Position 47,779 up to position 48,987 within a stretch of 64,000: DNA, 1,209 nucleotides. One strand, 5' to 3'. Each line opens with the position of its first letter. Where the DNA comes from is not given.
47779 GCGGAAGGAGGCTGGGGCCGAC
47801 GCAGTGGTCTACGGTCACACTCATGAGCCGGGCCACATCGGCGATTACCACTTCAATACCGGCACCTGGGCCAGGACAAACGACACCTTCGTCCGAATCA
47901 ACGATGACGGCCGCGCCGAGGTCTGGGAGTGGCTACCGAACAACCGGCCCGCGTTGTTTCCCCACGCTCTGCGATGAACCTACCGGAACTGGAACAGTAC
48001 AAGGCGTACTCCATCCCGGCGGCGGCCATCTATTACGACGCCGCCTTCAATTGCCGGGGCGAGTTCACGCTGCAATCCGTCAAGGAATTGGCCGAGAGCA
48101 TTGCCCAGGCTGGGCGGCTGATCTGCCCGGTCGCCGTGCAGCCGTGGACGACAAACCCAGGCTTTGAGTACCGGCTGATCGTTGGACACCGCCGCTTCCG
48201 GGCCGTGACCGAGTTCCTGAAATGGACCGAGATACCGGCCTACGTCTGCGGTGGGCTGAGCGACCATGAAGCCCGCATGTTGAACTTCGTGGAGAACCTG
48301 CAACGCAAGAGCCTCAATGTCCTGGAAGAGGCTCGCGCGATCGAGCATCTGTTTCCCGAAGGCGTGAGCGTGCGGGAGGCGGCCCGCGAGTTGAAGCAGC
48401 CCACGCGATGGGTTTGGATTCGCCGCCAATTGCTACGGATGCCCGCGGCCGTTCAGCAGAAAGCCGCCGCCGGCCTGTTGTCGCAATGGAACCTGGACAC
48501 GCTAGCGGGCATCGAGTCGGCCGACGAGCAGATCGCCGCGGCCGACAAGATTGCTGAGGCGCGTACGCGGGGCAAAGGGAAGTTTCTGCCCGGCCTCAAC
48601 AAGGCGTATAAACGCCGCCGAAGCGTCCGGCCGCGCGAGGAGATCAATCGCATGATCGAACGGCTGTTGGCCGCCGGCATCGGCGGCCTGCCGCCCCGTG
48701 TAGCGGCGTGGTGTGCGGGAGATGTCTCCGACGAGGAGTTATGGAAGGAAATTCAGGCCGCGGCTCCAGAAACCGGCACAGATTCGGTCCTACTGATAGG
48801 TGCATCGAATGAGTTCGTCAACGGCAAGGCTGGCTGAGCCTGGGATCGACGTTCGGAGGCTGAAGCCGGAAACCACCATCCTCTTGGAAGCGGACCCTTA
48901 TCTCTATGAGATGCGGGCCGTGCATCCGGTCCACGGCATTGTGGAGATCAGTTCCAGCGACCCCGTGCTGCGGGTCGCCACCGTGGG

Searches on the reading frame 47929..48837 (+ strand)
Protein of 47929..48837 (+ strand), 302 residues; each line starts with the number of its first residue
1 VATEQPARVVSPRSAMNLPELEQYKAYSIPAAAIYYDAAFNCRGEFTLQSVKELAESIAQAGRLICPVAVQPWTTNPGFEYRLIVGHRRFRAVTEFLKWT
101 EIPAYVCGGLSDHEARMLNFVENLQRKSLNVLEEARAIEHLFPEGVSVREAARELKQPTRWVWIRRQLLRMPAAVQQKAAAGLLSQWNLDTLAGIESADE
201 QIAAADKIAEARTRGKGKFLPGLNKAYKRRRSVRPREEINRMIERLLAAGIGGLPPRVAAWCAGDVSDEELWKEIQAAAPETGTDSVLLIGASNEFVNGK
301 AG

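Call 19: search_protein_families(library=phrogs, proteins=[window:47929-48837:+], max_evalue=0.001)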
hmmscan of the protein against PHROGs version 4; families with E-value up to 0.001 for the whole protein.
window:47929-48837:+ (302 aa): 10 families
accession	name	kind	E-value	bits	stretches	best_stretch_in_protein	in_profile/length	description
phrog_3264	-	DNA, RNA and nucleotide metabolism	5.1e-20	73.3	1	40-141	61-156/337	ParB-like partition protein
phrog_6218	-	DNA, RNA and nucleotide metabolism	6.1e-19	69.5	1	41-203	19-176/506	ParB-like partition protein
phrog_4715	-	DNA, RNA and nucleotide metabolism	7.8e-14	52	1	42-160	162-281/630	ParB-like partition protein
phrog_1033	-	DNA, RNA and nucleotide metabolism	5e-12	47.3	1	22-218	29-225/334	ParB-like partition protein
phrog_3951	-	unknown function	6.4e-09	36.7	1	21-130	13-116/301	-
phrog_620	-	DNA, RNA and nucleotide metabolism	4.2e-05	24.7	1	41-123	23-95/217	ParB-like partition protein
phrog_12047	-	DNA, RNA and nucleotide metabolism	4.8e-05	24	1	50-139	20-100/301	ParB-like partition nuclease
phrog_18726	-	unknown function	0.00024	21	0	98-168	104-173/572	-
phrog_15982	-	unknown function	0.00075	19.6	0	42-96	40-92/453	-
phrog_723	-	DNA, RNA and nucleotide metabolism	0.001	19.9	0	49-124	31-103/223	ParB-like partition protein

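Call 55: search_protein_families(library=ncbifam, proteins=[window:47929-48837:+], max_evalue=0.01)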
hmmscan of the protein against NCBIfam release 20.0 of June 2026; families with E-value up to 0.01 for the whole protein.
window:47929-48837:+ (302 aa): 6 families
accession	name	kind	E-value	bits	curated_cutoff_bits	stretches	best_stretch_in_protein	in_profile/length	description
TIGR04285.1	nucleoid_noc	exception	1e-23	84.1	315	1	39-212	14-181/255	nucleoid occlusion protein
TIGR00180.1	parB_part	domain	2.2e-18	66.7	58.45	1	43-208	21-185/186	ParB/RepB/Spo0J family partition protein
TIGR03734.1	PRTRC_parB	hypoth_equivalog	2.9e-13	49.2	278.6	1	39-178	5-143/555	PRTRC system ParB family protein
TIGR03454.1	partition_RepB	equivalog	2.7e-08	33.6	201.5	1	48-155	85-187/325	plasmid partitioning protein RepB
NF010406.0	PRK13832.1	subfamily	2.5e-06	26.3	640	1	48-204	26-178/578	plasmid partitioning protein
NF010440.0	PRK13866.1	equivalog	2.4e-05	23.7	522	1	52-141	91-175/336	plasmid partitioning protein RepB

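Call 92: find_related_loci(query=window:47929-48837:+, collection=viral_contigs, flank=1500)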
Query window:47929-48837:+ (302 aa) in viral_contigs; peptide patterns used: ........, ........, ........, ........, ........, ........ (x = any residue, [..] = any of these).
28 stretches matched a pattern; 22 encode a relative of the query (tblastn E <= 1e-3); 22 distinct loci.
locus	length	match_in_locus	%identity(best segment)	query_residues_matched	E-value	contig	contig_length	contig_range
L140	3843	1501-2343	82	1-283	1e-154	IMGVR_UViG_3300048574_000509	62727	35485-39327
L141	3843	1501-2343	81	1-283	5e-153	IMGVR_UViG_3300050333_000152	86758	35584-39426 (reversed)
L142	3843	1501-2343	82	6-288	1e-152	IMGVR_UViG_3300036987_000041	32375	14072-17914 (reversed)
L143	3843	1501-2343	80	6-288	6e-150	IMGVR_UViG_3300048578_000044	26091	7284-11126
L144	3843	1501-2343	80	6-288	6e-150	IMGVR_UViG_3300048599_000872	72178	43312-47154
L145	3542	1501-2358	82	1-288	2e-150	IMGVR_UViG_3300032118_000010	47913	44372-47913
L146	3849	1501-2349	78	1-285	1e-147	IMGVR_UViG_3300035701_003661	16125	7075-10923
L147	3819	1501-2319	79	16-288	2e-147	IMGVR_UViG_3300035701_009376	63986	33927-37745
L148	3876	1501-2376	75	1-291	8e-145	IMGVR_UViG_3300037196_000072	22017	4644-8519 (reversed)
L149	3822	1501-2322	79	1-277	3e-144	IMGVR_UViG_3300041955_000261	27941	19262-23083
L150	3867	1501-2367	75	1-291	1e-142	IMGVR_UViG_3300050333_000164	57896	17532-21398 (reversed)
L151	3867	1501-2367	74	1-288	6e-142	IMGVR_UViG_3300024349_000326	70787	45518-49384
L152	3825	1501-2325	77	1-278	3e-141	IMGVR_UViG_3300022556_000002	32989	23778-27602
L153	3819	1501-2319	78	16-288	2e-139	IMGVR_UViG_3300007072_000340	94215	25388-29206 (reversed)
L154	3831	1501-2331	75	1-280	1e-137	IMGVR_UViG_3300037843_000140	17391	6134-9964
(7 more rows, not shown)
